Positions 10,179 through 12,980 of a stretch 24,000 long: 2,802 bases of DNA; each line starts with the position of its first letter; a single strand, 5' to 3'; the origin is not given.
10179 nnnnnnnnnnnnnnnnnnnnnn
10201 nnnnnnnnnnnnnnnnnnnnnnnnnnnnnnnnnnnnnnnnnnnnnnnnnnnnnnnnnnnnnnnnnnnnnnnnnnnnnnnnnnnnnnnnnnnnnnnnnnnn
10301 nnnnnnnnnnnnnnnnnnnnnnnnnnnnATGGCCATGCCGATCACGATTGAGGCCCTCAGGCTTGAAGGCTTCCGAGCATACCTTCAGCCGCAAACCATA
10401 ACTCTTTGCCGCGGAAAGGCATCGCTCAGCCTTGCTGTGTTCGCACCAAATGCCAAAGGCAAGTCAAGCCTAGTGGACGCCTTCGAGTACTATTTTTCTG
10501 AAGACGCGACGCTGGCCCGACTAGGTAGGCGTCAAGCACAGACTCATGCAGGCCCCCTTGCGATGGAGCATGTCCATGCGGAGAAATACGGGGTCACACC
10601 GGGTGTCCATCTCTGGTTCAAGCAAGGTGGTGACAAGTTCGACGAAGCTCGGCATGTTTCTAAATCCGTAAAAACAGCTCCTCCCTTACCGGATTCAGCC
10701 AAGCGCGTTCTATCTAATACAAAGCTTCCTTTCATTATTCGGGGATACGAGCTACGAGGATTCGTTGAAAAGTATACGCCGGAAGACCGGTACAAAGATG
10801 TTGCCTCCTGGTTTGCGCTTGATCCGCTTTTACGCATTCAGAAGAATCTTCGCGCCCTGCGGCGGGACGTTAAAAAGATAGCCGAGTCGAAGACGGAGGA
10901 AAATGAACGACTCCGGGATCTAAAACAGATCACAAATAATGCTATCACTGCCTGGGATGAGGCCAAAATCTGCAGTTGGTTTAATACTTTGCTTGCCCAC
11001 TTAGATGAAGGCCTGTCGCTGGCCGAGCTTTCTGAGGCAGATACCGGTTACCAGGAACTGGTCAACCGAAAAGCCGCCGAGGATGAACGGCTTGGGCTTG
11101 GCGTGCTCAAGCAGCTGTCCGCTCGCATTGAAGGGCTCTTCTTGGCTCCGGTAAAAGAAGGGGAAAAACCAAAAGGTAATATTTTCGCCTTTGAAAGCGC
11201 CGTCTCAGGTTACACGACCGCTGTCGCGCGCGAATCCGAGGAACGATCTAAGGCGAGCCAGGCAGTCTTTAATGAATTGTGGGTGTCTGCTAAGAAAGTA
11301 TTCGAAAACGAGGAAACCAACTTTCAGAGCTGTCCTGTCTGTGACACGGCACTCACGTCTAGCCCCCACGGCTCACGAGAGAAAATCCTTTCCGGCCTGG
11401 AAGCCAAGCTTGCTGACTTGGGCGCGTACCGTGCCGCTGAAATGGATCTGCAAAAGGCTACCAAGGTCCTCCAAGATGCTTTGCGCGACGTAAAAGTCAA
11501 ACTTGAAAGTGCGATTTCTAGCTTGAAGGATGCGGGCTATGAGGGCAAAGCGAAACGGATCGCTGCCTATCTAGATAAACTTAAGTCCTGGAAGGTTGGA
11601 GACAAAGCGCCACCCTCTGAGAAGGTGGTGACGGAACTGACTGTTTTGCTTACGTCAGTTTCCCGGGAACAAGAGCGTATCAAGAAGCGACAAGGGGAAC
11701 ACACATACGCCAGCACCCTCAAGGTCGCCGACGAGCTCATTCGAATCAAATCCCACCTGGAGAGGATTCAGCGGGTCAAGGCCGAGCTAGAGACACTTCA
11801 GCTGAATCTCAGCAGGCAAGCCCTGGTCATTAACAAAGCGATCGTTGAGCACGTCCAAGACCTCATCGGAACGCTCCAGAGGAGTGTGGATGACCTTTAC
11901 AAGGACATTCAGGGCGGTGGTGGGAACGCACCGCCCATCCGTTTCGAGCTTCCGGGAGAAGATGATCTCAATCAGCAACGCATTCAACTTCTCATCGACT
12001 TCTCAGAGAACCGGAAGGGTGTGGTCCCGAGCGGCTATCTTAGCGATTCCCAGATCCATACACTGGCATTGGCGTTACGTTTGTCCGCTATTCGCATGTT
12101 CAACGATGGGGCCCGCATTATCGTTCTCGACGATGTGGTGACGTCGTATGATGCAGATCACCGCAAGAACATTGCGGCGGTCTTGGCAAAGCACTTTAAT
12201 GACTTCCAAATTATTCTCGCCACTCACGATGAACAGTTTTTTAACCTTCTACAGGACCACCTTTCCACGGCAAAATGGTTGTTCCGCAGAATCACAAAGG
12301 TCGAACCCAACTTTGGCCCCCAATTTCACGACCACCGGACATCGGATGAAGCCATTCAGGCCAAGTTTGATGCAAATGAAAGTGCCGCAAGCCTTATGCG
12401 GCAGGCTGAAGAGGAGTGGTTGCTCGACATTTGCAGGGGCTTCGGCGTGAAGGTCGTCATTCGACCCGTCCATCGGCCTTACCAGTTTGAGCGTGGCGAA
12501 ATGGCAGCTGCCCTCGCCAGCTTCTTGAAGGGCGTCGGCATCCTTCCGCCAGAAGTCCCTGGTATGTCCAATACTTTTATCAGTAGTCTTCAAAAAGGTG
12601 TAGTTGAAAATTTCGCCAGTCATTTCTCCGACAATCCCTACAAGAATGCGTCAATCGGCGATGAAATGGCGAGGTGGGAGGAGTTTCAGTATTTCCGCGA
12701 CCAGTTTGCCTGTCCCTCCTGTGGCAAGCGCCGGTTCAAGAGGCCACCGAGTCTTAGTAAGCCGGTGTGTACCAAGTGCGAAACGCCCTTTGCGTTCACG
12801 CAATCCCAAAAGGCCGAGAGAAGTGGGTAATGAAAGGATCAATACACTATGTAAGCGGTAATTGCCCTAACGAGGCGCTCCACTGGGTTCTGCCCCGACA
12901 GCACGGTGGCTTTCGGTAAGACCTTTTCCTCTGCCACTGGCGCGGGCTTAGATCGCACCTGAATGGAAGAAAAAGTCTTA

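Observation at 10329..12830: ATPase architecture: centrally placed CPVC zinc hook plus a roughly 185-aa C-terminal extension ending in a second Zn ribbon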

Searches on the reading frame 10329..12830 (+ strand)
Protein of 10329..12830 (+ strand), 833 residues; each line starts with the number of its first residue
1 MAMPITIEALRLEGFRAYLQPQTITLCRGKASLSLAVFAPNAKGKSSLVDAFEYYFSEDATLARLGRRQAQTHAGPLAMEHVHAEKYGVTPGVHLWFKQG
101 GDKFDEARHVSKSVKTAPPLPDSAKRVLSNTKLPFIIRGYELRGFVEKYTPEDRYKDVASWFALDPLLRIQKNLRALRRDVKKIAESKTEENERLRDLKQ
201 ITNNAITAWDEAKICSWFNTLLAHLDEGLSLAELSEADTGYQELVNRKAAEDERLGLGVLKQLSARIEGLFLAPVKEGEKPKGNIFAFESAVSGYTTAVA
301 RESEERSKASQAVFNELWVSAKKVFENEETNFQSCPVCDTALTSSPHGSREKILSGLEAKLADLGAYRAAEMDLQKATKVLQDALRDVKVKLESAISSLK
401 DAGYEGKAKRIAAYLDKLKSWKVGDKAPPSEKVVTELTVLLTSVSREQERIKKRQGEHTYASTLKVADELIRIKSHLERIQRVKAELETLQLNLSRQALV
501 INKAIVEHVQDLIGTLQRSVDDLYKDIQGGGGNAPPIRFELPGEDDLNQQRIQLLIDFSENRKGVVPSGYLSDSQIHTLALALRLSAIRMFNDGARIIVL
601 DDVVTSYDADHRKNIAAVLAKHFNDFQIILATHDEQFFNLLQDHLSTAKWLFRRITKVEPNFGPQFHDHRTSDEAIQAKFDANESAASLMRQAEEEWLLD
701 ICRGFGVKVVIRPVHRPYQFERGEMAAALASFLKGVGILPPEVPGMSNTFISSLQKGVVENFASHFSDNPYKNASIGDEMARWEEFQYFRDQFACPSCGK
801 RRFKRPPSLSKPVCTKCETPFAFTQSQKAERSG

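Call 3: search_protein_families(library=pfam, proteins=[window:10329-12830:+], max_evalue=0.01)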
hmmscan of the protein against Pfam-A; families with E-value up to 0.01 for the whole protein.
window:10329-12830:+ (833 aa): 3 families
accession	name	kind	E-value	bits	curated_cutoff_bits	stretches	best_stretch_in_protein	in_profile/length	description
PF02463.25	SMC_N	-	3.1e-13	50.1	40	2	461-642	100-206/220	RecF/RecN/SMC N terminal domain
PF13304.12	AAA_21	-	0.00043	20.9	27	0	527-635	220-300/304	AAA domain, putative AbiEii toxin, Type IV TA system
PF13476.12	AAA_23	-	0.0015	19.7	27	1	10-67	2-54/201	AAA domain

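Call 4: search_protein_families(library=padloc, proteins=[window:10329-12830:+], max_evalue=0.01)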
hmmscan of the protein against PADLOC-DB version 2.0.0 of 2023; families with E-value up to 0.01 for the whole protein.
window:10329-12830:+ (833 aa): 13 families
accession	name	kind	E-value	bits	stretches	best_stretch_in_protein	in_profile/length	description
PDLC03859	LmuB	-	3.7e-27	93.8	1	168-642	196-593/611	-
PDLC03865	LmuB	-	2.7e-21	73.5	3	381-646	745-986/1007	-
PDLC04135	mad3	-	1e-14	52.9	1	8-644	3-333/374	mads_3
PDLC04891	PDC-S06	-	1.2e-07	28.6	1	361-650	430-703/858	-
PDLC02335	AbiLi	-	3.3e-07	27.7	1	8-55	51-99/326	AbiLi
PDLC03861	LmuB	-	3.3e-07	26.7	1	552-644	1088-1185/1213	-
PDLC02360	PrrC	-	8.9e-06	23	1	595-652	171-232/372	PrrC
PDLC04896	PDC-S06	-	0.0001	19.1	1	596-644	526-575/732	-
PDLC02980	AriA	-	0.00021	19.4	0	520-634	220-299/304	-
PDLC03862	LmuB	-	0.00053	16.5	1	319-497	319-480/643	-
PDLC01597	Csn2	-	0.0035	14.7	1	567-648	149-230/338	CAS-II-A; acquisition_associated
PDLC04895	PDC-S06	-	0.0037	13.8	1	367-657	357-653/784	-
PDLC04177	HEC-01A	-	0.0054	13.8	0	556-644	262-346/393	-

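Call 6: search_protein_families(library=ncbifam, proteins=[window:10329-12830:+], max_evalue=0.01)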
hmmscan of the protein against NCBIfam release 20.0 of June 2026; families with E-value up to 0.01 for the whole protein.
window:10329-12830:+ (833 aa): 4 families
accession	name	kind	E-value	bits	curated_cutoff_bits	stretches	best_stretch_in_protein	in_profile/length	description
NF045487.1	ASRP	equivalog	5.4e-08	31.9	300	1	214-631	191-589/593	archaea-specific SMC-related protein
TIGR00611.2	recf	equivalog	4.7e-07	29.3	172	1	568-622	272-330/339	DNA replication/repair protein RecF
NF041034.1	Rad50_Sulf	equivalog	3.1e-05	22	1000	0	578-637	787-847/872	DNA double-strand break repair ATPase Rad50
NF010061.0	PRK13538.1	equivalog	0.0053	16.3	195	0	549-635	112-193/211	cytochrome c biogenesis heme-transporting ATPase CcmA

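Call 7: find_homologous_proteins(query=window:10329-12830:+)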
Query window:10329-12830:+ (833 aa): 230 proteins with E <= 0.001 among 8000 candidates; the best 120 are listed.
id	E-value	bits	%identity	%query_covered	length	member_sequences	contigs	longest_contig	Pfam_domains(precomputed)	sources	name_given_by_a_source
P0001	0.0e+0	1876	100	100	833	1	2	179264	PF02463.26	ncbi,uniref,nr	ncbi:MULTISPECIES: chromosome segregation protein SMC [unclassified Wenzhouxiangella]|uniref:chromos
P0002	0.0e+0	1563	83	100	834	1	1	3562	PF02463.26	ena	-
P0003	0.0e+0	1437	77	99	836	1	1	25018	PF13476.13,PF02463.26,PF13304.13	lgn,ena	-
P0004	0.0e+0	1415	75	99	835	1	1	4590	PF13476.13,PF02463.26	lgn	-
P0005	0.0e+0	1399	75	99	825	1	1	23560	PF13476.13,PF02463.26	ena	-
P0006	0.0e+0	1385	74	99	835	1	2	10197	PF02463.26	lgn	-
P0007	0.0e+0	1373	72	99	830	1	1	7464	PF13476.13,PF02463.26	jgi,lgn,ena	-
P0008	0.0e+0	1369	73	99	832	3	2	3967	PF13476.13,PF02463.26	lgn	-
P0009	0.0e+0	1368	74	99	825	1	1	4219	PF13476.13,PF02463.26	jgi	-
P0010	0.0e+0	1332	71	99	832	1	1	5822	PF13476.13,PF02463.26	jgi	jgi:hypothetical protein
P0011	0.0e+0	1318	70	100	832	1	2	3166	PF13476.13,PF02463.26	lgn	-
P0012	0.0e+0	1299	70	100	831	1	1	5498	PF02463.26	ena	-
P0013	0.0e+0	1282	73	95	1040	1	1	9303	PF13365.13,PF13476.13,PF02463.26,PF13304.13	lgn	-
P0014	0.0e+0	1274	69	99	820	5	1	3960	PF02463.26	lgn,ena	-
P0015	0.0e+0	1271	69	100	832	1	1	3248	PF02463.26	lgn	-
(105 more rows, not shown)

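Call 8: search_solved_structures(query=window:10329-12830:+, max_evalue=1)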
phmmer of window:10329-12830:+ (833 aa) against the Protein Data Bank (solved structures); distinct sequences matched with E-value up to 1: 16.
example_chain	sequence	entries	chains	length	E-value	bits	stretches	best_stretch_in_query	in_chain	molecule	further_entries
5da9_A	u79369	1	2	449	0.0019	19.6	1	449-642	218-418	Putative uncharacterized protein,Putative uncharacterized protein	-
5dac_A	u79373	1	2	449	0.0035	18.7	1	449-642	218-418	Putative uncharacterized protein,Putative uncharacterized protein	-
1f2t_B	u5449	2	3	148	0.017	16.4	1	567-644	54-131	RAD50 ABC-ATPASE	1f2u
1ii8_B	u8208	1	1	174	0.024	15.9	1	567-644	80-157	Rad50 ABC-ATPase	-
3qkr_B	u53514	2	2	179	0.025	15.9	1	567-644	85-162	DNA double-strand break repair rad50 ATPase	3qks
3qku_A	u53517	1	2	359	0.051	14.8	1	567-644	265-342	DNA double-strand break repair rad50 ATPase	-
3qkt_A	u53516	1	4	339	0.056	14.7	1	567-644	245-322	DNA double-strand break repair rad50 ATPase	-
1us8_B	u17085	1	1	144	0.064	14.5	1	567-644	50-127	DNA DOUBLE-STRAND BREAK REPAIR RAD50 ATPASE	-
4nck_A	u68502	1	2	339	0.076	14.3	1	567-644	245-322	DNA double-strand break repair Rad50 ATPase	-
1e69_A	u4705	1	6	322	0.12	13.6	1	7-62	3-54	CHROMOSOME SEGREGATION SMC PROTEIN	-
4nci_A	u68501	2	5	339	0.26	12.5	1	567-644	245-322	DNA double-strand break repair Rad50 ATPase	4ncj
4nch_A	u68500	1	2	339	0.36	12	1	567-644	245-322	DNA double-strand break repair Rad50 ATPase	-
5f3w_B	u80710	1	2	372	0.37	12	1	543-639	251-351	DNA double-strand break repair Rad50 ATPase,DNA double-strand break repair Rad50 ATPase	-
1v98_A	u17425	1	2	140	0.41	11.9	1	794-824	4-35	thioredoxin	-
3aux_A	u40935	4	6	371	0.44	11.8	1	544-639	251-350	DNA double-strand break repair rad50 ATPase | DNA double-strand break repair Rad50 ATPase,DNA double-strand break repair Rad50 ATPase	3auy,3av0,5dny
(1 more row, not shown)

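Call 14: find_related_loci(query=A1, collection=genome_contigs, flank=8000)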
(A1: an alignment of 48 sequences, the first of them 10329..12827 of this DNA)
Query A1 (833 aa) in genome_contigs; peptide patterns used: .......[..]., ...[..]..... (x = any residue, [..] = any of these).
129 stretches matched a pattern; 121 encode a relative of the query (tblastn E <= 1e-3); the best 80 are kept; 80 distinct loci.
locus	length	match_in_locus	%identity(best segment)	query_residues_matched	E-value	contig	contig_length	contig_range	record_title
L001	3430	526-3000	65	1-827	0e+0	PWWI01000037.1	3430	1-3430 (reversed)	MAG: Nitriliruptoraceae bacterium isolate CSSed11_48 CS-Sed11-C71661, whole genome shotgun sequence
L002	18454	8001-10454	60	5-825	0e+0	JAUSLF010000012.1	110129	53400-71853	MAG: Nitrosomonadaceae bacterium isolate E19_concoct.bin.114 E19_k141_104732, whole genome shotgun sequence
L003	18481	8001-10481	54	1-829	0e+0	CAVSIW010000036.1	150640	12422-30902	MAG: uncultured Acidobacteriota bacterium isolate MFD01299.bin.2.133 genome assembly, contig: contig_32622, whole genome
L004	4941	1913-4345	57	2-823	0e+0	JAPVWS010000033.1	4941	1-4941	MAG: Candidatus Versatilivorator vitaminiformans isolate m_rhlh7 Seq33, whole genome shotgun sequence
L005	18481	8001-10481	53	1-830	0e+0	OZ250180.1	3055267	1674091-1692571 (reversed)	MAG: Dehalococcoidia bacterium isolate 83759f26-b041-4e0e-ab00-00081dda6eed genome assembly, chromosome: 1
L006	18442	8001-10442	54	5-824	0e+0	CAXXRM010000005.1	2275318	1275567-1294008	MAG: Dehalococcoidia bacterium isolate 5e124f62-d7b0-4653-a383-4a8a36dfad8c genome assembly, contig: contig_5, whole gen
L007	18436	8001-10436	52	5-824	0e+0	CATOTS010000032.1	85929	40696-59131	MAG: uncultured Caldilineaceae bacterium isolate 89edc99b-a254-4a58-8b99-7cf6359c985e genome assembly, contig: contig_32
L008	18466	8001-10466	52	1-823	0e+0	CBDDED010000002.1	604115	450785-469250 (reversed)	MAG: Dehalococcoidia bacterium isolate 16f7b922-908d-404a-805e-abae4c84c213 genome assembly, contig: contig_2, whole gen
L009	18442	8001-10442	52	5-826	0e+0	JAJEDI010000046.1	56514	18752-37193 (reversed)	MAG: Caldilineaceae bacterium isolate jk18xAbins.63 k141_965299, whole genome shotgun sequence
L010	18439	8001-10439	51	1-823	0e+0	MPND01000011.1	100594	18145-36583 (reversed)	MAG: SAR202 cluster bacterium bin90 NODE_338_length_100594_cov_8.12703_ID_675, whole genome shotgun sequence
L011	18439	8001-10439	51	5-825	0e+0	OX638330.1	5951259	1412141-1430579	MAG: uncultured Caldilineaceae bacterium isolate 76db5b8c-001f-43e6-88b1-0bf759d03ef1 genome assembly, chromosome: 1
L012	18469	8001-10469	50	1-823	0e+0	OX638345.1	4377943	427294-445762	MAG: uncultured Dehalococcoidia bacterium isolate 64bd3295-a2ac-4bb0-a587-f708157bf7f0 genome assembly, chromosome: 1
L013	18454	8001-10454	49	1-824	0e+0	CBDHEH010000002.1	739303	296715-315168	MAG: Dehalococcoidia bacterium isolate 37455549-58d1-4cce-ab7e-a886e6a60708 genome assembly, contig: contig_2, whole gen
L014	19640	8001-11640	53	1-830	0e+0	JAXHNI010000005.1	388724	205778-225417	MAG: Gammaproteobacteria bacterium isolate Salar_de_Ascotan_soil_MAG_ASO80 contig_2515_polypolish, whole genome shotgun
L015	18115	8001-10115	52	1-707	0e+0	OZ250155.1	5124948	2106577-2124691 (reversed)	MAG: Dehalococcoidia bacterium isolate 1061aa9e-c1ab-476f-8b68-e9686b595c54 genome assembly, chromosome: 1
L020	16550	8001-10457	46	1-823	0e+0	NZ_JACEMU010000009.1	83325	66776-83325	Paracoccus sp. S1E-3 66_83325_18873731, whole genome shotgun sequence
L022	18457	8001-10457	46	1-823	0e+0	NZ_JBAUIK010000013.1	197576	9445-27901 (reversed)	MAG: Pontixanthobacter sp. isolate MFD12139_ilm_asm_bin3 k127_71428, whole genome shotgun sequence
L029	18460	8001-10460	44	1-823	0e+0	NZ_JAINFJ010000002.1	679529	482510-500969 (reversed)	Oricola indica strain JL-62 Oricola_sp._JL-62_Scaf2_length_679529_cov_168.837, whole genome shotgun sequence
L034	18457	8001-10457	44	1-823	0e+0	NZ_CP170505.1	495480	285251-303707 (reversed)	Bradyrhizobium lupini strain BA2 plasmid unnamed, complete sequence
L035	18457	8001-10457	44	1-823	0e+0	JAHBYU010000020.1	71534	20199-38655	MAG: Rhizobiaceae bacterium isolate ACE_PRO27 PRO27_20, whole genome shotgun sequence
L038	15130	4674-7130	44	1-824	0e+0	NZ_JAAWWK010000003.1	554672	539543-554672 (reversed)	Spongiibacter thalassae strain KMU-166 contig3, whole genome shotgun sequence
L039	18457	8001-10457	44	1-823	0e+0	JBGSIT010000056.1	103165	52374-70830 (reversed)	MAG: Rhizobiaceae bacterium isolate JTS-AC139 k141_3014091, whole genome shotgun sequence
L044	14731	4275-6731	43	1-823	0e+0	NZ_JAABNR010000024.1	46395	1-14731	Stagnihabitans tardus strain CYK-10 contig00024, whole genome shotgun sequence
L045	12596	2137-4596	44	1-823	0e+0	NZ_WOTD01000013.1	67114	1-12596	Acetobacter lambici strain LMG 27439 contig00013, whole genome shotgun sequence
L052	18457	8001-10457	44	1-823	0e+0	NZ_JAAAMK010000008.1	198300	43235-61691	Aliihoeflea aestuarii strain JCM 15118 NODE_8, whole genome shotgun sequence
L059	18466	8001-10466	44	1-826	0e+0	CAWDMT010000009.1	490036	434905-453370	MAG: uncultured Alphaproteobacteria bacterium isolate MFD03066.bin.2.46 genome assembly, contig: contig_45627, whole gen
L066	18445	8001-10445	42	7-823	0e+0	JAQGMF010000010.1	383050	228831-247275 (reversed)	MAG: Rhodocyclales bacterium isolate RYN_554 scaffold_3542776, whole genome shotgun sequence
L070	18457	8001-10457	44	4-826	0e+0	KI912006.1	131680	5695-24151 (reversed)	Microvirga lupini strain Lut6 genomic scaffold MicLut6DRAFT_MLH.21, whole genome shotgun sequence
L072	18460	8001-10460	42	3-824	0e+0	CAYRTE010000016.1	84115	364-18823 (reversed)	MAG TPA_asm: uncultured Caulobacter sp. isolate SRP062349_co2_186 genome assembly, contig: NODE_178_length_84115_cov_129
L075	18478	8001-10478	57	1-833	0e+0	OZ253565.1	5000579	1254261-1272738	MAG: Dehalococcoidia bacterium isolate c57aa991-6108-42ac-a26f-d51f4aa099f5 genome assembly, chromosome: 1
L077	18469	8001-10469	43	4-831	0e+0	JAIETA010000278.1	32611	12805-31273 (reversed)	MAG: Reyranella sp. isolate co.spades.METABAT.2.5kb_153 c_000000440865, whole genome shotgun sequence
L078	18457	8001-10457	44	1-823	0e+0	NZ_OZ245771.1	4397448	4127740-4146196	MAG: Aestuariivirga sp. isolate 7c3fa8be-7efc-43a7-8305-a38dcb536765 chromosome 1, complete sequence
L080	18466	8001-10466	42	7-833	2e-176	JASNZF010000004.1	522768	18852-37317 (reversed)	MAG: Gemmatimonadales bacterium isolate GEMM-2 HKU-EGSB-GEMM-2_4, whole genome shotgun sequence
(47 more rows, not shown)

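Call 19: predict_structure(alignment_id=A1)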
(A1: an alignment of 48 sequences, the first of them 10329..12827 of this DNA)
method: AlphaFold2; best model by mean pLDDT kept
length: 833 residues; sequences in the alignment: 48
mean_pLDDT: 82.0   pTM: 0.53
mean pLDDT of the five models: 82.0, 79.1, 76.4, 76.1, 74.9
residues with pLDDT >= 90: 202; 70-90: 532; 50-70: 71; < 50: 28
segments of 3 or more residues with pLDDT < 50: 66-72, 711-719, 826-833
pLDDT, mean of each block of 10 residues (from residue 1): 86 82 85 89 80 82 50 49 64 92 90 77 93 88 85 87 84 87 90 91 90 91 85 90 89 83 88 81 90 91 82 70 80 75 80 81 79 91 92 89 84 91 87 90 87 79 90 92 92 89 84 90 86 79 76 86 84 85 92 92 79 87 92 86 81 79 69 75 77 79 78 45 80 83 73 72 59 70 84 84 81 86 58 34
secondary structure, 60 per line:
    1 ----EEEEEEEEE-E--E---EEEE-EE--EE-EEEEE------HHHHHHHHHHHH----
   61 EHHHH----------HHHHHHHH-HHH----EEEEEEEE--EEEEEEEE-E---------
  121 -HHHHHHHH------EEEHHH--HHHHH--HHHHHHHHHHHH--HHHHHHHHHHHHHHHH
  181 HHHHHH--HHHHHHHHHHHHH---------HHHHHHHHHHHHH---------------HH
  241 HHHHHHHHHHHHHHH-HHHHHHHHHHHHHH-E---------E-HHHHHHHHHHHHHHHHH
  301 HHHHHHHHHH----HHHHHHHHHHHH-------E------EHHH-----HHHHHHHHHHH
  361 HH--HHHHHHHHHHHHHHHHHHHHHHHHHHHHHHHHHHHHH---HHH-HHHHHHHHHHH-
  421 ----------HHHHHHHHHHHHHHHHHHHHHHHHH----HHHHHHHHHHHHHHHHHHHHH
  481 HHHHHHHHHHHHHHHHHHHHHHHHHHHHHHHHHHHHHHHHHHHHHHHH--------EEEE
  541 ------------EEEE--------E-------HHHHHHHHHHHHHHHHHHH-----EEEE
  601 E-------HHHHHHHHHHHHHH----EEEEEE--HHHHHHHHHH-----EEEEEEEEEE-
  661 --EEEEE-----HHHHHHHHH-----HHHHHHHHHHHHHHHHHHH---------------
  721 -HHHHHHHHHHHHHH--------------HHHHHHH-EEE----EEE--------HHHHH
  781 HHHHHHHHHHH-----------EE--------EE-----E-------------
elements in order (helices of 4 or more, strands of 3 or more residues): E5-13 E22-25 E34-38 H45-56 H62-65 H76-83 E92-99 E102-109 H122-129 E136-138 H144-148 H151-162 H165-186 H189-201 H211-223 H239-255 H257-270 H284-310 H315-326 H350-362 H365-401 H409-419 H431-455 H460-528 E537-540 E553-556 H573-591 E597-601 H609-622 E627-632 H635-644 E650-659 E663-667 H673-681 H687-705 H722-735 H750-756 E758-760 E765-767 H776-791
